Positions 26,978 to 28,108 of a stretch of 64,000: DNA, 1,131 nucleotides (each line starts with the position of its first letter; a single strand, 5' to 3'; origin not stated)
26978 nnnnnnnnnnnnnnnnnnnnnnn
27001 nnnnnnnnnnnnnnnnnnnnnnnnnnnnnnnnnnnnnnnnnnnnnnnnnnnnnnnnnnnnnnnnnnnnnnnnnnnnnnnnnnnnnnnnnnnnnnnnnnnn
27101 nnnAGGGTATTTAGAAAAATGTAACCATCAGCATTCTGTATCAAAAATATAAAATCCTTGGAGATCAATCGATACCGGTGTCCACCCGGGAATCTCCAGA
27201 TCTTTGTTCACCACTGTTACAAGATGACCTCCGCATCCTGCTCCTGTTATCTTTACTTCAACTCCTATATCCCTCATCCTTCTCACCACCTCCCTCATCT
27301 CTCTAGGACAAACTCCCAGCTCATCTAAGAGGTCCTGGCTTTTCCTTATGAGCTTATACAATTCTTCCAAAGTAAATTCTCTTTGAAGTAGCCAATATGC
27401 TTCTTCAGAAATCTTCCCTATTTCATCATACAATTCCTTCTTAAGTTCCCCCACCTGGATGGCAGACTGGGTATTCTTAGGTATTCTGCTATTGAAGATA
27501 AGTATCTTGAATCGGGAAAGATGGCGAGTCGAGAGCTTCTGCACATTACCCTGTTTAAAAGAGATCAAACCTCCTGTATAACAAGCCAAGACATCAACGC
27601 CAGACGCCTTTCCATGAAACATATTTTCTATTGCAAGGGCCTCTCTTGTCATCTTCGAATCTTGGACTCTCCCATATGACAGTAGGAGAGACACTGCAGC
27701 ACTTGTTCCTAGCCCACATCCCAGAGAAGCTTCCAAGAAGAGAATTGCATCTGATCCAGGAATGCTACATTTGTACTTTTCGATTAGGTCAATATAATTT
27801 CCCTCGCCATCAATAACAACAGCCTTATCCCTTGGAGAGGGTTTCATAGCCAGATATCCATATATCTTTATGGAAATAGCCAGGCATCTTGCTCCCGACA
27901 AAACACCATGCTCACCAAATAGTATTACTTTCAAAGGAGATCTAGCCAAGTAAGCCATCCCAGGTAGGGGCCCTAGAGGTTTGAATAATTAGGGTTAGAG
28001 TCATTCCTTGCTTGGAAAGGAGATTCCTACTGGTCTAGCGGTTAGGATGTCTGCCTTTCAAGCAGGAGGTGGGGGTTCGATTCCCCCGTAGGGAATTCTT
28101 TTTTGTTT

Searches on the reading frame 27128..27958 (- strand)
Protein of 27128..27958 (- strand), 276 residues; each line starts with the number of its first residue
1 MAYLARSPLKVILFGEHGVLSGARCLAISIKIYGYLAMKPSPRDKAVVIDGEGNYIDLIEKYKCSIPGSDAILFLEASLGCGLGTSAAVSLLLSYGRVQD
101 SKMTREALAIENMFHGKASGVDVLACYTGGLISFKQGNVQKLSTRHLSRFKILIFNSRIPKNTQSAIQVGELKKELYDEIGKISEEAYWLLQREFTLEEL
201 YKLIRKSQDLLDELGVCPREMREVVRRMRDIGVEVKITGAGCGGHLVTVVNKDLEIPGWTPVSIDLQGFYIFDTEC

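Call 4: search_protein_families(library=pfam, proteins=[window:27128-27958:-], max_evalue=0.1)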
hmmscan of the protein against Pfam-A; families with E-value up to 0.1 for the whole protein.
window:27128-27958:- (276 aa): 4 families
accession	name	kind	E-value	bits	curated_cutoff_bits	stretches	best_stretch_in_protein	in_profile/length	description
PF08544.19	GHMP_kinases_C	-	2.1e-07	31.7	21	1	195-253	8-70/85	GHMP kinases C terminal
PF00288.32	GHMP_kinases_N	-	0.00019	22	22.3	1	76-130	25-87/87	GHMP kinases N terminal domain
PF10509.15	GalKase_gal_bdg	-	0.066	13.2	23.1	0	4-40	13-49/49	Galactokinase galactose-binding signature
PF00731.26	AIRC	-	0.086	12.8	30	0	218-257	40-79/148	AIR carboxylase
